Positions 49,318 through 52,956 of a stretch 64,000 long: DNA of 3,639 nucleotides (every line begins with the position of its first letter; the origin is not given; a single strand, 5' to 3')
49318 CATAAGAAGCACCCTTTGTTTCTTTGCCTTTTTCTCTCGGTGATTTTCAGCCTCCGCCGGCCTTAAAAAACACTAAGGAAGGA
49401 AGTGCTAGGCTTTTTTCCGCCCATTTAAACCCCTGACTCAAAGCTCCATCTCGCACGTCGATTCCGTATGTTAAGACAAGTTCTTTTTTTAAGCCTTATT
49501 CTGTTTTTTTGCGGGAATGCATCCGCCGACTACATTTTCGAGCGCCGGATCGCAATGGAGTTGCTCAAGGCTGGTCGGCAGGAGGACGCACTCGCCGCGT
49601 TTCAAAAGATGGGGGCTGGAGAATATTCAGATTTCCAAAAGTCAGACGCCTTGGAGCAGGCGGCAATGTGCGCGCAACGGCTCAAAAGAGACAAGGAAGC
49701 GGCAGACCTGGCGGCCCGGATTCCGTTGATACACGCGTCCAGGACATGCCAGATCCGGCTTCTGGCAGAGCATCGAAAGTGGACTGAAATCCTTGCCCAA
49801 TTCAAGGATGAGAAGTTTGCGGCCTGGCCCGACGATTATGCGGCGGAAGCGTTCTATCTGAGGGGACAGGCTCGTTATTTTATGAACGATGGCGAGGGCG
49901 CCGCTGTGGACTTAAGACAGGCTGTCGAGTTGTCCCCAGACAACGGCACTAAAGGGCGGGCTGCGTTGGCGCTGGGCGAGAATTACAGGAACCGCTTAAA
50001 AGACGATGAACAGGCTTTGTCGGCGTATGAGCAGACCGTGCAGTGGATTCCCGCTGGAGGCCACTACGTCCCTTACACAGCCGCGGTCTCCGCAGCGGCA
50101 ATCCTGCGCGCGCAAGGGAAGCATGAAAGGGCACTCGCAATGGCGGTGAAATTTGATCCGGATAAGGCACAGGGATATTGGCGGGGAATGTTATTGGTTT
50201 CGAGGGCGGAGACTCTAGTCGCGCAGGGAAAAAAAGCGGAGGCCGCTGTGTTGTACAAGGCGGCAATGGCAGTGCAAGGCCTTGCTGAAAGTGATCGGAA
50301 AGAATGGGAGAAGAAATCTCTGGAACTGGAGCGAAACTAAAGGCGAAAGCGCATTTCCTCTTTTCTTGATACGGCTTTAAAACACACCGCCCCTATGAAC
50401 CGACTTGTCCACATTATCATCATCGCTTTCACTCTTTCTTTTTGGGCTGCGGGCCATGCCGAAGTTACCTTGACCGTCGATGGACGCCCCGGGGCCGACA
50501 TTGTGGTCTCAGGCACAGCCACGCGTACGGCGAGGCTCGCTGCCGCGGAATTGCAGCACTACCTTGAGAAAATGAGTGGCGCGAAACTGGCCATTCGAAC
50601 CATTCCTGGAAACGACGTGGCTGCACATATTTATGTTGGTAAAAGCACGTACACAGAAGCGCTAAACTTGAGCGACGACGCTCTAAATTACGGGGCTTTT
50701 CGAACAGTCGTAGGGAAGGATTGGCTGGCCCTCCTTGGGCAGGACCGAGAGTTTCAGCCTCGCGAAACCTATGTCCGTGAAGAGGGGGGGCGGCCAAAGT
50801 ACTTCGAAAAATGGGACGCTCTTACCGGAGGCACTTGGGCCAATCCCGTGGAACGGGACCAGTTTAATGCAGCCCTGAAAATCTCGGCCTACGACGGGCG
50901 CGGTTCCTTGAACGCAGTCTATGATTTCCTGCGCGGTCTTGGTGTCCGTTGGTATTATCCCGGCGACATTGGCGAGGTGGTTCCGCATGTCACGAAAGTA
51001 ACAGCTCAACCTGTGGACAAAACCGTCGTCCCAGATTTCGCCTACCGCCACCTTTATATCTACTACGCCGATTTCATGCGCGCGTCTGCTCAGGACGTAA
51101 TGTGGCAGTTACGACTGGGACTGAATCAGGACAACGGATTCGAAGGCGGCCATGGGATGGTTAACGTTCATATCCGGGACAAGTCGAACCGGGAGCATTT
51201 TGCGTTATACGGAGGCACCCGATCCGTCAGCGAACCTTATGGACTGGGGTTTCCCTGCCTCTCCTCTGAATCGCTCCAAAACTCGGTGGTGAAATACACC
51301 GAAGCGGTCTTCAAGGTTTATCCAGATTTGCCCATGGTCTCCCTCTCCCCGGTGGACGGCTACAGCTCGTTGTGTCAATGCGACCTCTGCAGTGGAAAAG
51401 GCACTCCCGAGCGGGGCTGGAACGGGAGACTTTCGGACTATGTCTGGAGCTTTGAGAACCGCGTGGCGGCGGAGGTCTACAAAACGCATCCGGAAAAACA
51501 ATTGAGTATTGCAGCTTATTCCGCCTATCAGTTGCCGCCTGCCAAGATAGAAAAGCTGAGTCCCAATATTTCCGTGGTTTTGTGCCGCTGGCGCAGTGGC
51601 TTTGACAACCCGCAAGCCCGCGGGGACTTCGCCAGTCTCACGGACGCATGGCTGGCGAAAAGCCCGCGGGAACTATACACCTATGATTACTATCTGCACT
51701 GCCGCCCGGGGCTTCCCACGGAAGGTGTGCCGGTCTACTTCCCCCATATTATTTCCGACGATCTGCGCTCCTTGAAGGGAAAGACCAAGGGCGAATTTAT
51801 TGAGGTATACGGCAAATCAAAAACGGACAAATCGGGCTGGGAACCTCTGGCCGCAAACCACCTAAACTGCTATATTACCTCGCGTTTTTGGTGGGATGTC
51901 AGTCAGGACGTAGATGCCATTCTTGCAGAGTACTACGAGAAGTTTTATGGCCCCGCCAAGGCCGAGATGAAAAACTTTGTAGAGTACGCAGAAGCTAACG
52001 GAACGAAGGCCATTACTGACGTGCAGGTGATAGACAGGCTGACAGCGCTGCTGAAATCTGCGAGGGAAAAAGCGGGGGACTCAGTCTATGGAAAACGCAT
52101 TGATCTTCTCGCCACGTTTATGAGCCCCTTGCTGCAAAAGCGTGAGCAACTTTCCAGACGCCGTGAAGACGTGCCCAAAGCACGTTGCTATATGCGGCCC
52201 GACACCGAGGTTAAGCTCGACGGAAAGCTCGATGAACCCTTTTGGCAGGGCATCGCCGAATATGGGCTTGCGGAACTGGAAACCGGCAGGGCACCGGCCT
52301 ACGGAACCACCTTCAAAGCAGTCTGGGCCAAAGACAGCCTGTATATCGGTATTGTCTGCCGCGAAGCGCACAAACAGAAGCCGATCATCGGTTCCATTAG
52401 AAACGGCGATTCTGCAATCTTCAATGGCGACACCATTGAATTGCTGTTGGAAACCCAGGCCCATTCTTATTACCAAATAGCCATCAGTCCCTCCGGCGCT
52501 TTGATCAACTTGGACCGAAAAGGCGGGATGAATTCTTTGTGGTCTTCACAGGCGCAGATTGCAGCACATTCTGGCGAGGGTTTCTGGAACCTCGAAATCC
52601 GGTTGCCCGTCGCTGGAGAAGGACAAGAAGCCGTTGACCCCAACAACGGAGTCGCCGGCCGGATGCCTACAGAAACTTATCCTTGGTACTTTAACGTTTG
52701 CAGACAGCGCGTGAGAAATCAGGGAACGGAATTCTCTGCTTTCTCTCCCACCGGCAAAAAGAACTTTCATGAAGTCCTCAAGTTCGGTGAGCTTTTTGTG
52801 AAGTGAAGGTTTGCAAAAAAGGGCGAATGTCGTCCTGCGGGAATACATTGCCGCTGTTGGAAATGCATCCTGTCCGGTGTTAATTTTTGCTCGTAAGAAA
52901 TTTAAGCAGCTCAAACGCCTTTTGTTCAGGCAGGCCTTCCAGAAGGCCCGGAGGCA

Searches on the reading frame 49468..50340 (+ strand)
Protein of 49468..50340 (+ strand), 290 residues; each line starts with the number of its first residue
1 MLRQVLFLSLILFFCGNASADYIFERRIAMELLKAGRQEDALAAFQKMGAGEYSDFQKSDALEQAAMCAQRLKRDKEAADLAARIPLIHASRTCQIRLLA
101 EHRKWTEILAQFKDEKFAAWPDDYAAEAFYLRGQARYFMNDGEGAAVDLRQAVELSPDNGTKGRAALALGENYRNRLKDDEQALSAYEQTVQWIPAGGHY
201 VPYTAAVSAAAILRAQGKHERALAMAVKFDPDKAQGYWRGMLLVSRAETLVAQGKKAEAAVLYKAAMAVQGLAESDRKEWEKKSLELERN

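Call 23: search_protein_families(library=pfam, proteins=[window:49468-50340:+], max_evalue=0.001)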
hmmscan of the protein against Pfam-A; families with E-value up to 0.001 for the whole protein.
window:49468-50340:+ (290 aa): 5 families
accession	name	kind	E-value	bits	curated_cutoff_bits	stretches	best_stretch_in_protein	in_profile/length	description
PF07719.23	TPR_2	-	6.1e-08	32.6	27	0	126-159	1-34/34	Tetratricopeptide repeat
PF00515.34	TPR_1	-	7.5e-07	29.2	27.8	0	126-159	1-34/34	Tetratricopeptide repeat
PF13174.12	TPR_6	-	0.00038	21.3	26.3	0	165-191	2-27/33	Tetratricopeptide repeat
PF13414.12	TPR_11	-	0.00051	20.1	26.8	0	133-159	1-27/42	TPR repeat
PF13181.12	TPR_8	-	0.00097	19.6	25.7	0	126-159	1-34/34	Tetratricopeptide repeat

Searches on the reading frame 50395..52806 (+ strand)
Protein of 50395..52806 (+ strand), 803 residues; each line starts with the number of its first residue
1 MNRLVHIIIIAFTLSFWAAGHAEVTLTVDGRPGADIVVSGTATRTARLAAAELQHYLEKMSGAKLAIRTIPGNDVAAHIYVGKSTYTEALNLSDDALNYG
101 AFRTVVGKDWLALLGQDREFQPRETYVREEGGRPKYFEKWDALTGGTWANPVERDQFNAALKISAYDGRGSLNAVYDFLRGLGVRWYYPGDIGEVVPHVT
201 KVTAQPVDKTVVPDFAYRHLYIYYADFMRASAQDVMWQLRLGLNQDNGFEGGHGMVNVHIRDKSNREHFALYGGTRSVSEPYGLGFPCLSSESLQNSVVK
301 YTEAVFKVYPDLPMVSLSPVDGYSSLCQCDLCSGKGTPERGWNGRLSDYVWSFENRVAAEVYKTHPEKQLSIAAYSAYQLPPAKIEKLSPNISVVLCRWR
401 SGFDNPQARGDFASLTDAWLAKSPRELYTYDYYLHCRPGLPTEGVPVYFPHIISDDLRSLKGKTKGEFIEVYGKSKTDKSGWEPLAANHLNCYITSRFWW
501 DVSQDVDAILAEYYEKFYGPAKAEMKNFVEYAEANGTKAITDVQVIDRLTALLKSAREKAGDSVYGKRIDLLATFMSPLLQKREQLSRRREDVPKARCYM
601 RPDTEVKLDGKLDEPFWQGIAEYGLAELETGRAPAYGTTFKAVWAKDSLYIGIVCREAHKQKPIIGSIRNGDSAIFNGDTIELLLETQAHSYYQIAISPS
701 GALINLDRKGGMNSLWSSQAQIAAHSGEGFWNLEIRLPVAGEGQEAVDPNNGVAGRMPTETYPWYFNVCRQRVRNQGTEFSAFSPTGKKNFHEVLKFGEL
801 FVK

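Call 23: search_protein_families(library=pfam, proteins=[window:50395-52806:+], max_evalue=0.001)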
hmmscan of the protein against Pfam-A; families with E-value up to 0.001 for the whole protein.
window:50395-52806:+ (803 aa): 1 family
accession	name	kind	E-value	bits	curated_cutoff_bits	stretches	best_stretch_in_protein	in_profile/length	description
PF16126.11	DUF4838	-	7.5e-31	107.9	26.6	1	192-525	5-320/325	Domain of unknown function (DUF4838)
